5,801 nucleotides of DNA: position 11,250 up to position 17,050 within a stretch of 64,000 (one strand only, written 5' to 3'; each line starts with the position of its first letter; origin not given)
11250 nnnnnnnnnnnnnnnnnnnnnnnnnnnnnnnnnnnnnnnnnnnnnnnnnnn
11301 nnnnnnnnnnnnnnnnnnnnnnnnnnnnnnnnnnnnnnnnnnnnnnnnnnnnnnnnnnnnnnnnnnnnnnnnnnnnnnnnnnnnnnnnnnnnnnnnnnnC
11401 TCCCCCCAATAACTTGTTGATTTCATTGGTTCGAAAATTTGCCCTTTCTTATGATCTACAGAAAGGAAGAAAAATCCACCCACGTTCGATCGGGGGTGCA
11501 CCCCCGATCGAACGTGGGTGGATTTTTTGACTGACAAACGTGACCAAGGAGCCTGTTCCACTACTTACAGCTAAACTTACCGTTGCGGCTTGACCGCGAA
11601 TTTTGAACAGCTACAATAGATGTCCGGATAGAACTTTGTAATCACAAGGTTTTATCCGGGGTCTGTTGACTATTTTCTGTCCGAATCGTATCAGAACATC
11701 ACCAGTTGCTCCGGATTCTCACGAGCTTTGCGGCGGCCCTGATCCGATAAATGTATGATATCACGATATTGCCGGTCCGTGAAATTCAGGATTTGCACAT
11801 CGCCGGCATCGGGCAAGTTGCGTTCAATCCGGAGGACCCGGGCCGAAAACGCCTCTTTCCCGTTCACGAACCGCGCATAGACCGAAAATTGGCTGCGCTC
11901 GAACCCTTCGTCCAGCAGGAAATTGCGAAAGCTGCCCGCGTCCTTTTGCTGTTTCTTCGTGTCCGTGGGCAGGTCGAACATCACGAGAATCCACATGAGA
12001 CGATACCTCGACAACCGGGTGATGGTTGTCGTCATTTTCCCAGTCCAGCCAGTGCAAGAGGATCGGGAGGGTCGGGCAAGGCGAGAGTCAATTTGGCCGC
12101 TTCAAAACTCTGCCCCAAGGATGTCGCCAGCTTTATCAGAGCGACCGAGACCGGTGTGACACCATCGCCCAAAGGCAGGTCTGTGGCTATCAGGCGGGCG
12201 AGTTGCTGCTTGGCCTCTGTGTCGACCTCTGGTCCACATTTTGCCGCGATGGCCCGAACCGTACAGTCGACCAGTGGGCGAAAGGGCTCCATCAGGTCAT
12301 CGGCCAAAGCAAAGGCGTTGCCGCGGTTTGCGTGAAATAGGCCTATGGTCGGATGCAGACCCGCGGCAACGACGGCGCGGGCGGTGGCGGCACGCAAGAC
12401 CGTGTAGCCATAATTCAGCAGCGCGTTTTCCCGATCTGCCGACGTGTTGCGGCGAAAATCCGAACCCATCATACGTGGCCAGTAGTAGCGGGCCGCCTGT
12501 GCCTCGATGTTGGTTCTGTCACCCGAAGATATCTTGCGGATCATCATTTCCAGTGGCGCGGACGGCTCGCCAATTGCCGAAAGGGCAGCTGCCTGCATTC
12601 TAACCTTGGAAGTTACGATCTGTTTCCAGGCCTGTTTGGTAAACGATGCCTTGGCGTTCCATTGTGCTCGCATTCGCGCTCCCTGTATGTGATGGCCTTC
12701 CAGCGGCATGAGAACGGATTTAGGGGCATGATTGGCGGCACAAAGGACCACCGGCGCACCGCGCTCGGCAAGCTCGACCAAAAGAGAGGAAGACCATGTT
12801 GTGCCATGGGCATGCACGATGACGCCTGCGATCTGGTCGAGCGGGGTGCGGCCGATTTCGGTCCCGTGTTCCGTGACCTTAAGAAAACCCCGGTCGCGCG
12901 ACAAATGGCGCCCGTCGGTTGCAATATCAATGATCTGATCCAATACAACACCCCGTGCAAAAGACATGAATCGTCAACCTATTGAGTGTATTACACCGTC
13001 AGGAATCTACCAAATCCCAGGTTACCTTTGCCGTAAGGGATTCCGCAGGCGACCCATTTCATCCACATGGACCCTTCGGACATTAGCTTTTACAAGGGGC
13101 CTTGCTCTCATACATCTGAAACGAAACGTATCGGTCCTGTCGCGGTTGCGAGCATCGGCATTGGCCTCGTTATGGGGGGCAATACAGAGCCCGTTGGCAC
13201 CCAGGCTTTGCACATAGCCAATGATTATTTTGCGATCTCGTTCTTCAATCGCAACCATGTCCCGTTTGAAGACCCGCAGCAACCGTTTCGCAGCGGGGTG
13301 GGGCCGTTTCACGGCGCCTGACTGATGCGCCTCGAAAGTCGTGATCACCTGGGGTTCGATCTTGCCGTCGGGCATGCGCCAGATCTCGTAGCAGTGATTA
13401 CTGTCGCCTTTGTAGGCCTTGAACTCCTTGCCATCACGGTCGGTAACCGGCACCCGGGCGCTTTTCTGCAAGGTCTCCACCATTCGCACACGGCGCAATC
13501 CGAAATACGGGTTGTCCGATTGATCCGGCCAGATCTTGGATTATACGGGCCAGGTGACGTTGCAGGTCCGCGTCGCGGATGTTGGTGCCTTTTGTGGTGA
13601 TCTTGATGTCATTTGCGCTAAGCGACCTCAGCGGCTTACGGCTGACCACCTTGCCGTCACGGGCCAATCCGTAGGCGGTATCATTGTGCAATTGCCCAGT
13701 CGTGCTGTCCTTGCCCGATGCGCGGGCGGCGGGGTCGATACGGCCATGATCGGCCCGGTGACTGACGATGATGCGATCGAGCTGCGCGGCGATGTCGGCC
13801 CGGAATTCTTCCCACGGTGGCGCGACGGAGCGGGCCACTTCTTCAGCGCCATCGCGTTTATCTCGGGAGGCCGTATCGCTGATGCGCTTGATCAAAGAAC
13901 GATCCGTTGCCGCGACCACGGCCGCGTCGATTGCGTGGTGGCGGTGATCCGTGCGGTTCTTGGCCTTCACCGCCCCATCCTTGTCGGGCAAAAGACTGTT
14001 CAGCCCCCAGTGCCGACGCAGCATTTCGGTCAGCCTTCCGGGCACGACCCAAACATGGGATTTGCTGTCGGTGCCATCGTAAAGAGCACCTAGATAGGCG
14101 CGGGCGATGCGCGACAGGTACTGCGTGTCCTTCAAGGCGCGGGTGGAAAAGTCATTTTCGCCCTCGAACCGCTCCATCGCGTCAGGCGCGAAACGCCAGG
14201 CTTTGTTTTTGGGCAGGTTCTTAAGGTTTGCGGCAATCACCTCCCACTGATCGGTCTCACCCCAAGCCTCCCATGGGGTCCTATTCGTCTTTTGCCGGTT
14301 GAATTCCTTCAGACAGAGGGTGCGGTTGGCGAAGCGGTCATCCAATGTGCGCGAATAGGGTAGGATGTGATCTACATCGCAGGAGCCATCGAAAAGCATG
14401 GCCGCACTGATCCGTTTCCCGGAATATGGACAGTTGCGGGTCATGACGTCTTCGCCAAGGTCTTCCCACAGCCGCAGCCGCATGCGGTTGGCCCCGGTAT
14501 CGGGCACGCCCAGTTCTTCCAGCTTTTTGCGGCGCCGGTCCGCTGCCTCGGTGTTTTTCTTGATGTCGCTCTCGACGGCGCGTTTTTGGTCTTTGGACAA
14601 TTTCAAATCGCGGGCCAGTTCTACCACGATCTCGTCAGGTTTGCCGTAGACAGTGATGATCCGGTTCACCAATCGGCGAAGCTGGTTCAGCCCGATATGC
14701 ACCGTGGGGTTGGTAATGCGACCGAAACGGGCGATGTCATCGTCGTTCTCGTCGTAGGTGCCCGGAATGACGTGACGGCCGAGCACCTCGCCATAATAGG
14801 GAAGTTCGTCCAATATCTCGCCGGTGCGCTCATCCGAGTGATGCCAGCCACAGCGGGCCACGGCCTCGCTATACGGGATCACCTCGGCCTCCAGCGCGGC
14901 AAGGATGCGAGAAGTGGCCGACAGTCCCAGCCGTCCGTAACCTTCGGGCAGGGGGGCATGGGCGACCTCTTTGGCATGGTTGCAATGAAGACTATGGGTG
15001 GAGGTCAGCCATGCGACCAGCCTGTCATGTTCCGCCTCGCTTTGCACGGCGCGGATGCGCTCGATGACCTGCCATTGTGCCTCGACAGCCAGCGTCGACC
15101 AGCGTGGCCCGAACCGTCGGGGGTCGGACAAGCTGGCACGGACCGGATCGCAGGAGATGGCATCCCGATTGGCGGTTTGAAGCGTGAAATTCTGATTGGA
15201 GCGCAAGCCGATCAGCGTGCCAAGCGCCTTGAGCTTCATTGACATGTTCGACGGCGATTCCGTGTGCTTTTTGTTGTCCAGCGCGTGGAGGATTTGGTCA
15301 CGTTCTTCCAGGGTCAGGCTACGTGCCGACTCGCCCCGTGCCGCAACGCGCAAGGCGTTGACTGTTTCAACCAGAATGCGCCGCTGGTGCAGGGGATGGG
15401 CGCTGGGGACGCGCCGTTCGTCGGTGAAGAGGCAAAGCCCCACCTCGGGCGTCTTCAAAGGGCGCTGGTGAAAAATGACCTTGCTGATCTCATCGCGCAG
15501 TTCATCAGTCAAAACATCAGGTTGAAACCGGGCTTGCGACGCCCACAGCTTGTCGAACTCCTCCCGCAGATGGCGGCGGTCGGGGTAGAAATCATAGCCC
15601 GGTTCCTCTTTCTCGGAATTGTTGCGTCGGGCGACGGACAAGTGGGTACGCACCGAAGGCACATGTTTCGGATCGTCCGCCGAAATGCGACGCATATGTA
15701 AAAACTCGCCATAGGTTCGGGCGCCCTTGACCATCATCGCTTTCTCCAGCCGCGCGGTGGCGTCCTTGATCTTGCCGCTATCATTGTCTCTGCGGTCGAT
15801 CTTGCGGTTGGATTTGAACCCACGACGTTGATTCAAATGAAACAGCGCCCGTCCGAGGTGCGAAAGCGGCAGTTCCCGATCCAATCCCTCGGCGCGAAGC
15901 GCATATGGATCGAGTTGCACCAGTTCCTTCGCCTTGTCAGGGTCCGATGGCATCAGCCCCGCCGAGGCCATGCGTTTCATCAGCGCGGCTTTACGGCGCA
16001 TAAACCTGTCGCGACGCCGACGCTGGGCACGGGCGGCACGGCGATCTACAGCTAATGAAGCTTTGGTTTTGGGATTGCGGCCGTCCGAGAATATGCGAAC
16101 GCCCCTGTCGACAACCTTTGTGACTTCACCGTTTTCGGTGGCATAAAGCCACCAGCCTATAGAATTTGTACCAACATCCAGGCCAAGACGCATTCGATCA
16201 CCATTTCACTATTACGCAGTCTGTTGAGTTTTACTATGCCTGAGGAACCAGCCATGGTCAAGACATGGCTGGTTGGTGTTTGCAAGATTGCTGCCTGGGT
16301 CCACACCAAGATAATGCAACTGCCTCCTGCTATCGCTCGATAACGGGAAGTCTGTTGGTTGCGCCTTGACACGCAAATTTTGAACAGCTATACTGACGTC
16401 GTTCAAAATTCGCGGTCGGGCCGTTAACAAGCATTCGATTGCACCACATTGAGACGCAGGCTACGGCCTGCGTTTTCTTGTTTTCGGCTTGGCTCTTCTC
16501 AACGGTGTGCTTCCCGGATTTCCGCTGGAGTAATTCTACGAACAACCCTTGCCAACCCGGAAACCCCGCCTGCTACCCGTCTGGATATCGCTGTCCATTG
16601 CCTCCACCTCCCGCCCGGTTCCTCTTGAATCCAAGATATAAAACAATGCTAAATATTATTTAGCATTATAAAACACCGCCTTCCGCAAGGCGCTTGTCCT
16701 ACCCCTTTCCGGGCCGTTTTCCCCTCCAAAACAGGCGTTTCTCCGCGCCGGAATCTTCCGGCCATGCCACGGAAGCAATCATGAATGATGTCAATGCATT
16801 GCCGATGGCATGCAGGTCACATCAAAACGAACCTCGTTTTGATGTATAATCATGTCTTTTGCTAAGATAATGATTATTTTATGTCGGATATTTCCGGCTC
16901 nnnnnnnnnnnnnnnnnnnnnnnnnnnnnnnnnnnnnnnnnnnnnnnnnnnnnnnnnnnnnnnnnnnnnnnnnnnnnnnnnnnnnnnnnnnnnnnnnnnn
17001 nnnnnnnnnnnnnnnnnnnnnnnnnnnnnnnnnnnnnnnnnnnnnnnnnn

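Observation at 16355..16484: tracrRNA candidate whose promoter is a degenerate CRISPR repeat, giving a repeat/anti-repeat inverted pair that could fold as a natural sgRNA-like hairpin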

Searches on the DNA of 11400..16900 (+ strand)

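Call 10: search_dna_similar(query=window:11400-16900:+, collection=plasmids, mode=near)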
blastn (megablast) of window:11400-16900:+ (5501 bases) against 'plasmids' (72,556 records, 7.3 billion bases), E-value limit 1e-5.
No match.

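Call 54: search_rna_families(source=window, start=16150, end=16650, threshold=evalue, max_evalue=10)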
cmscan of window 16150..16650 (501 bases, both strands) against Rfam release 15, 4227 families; matches with E-value up to 10: 1.
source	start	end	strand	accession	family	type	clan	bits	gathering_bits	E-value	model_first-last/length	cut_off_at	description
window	16449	16544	+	RF02603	BASRCII26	Gene; sRNA;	-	17.9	218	0.032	1-190/190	no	Brucella sRNA CII26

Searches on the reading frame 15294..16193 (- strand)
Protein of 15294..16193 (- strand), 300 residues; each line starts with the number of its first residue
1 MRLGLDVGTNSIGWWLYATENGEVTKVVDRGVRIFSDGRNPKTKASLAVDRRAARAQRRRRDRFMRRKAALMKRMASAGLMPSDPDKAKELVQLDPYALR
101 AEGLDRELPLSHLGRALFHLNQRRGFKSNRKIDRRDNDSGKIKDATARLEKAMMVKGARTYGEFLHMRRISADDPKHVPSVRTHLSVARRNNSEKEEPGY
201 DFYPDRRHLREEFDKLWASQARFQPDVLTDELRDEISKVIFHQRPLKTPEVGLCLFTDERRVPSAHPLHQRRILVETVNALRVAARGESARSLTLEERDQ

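Call 16: find_related_loci(query=A1, collection=metagenome_contigs, flank=6000)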
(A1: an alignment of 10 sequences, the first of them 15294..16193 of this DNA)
Query A1 (300 aa) in metagenome_contigs; peptide patterns used: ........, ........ (x = any residue, [..] = any of these).
600 stretches matched a pattern (row limit reached: there are more); 521 encode a relative of the query (tblastn E <= 1e-3); the best 80 are kept; 80 distinct loci.
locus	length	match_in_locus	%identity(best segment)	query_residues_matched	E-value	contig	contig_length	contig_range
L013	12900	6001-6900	79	1-300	3e-149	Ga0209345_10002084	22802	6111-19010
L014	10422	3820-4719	79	1-300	2e-148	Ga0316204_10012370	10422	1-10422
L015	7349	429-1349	76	1-300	6e-145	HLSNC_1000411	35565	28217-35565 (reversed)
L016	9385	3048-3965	75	1-299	2e-144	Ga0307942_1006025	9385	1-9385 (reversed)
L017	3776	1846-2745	77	1-300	1e-142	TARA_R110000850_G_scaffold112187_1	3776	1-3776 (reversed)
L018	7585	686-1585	74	1-300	1e-137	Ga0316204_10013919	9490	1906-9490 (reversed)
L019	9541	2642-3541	72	1-300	3e-137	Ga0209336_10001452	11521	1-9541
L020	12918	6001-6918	68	2-300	1e-126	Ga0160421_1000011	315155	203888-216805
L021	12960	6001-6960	68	2-300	4e-125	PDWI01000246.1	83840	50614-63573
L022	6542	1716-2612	67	1-300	6e-125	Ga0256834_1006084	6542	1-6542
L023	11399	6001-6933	68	1-300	2e-123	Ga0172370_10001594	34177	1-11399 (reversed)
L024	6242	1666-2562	67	1-300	1e-123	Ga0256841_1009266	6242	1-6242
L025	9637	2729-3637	67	1-299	5e-118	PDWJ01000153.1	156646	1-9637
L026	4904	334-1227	66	1-299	1e-116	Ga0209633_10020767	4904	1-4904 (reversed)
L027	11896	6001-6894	60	1-299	2e-110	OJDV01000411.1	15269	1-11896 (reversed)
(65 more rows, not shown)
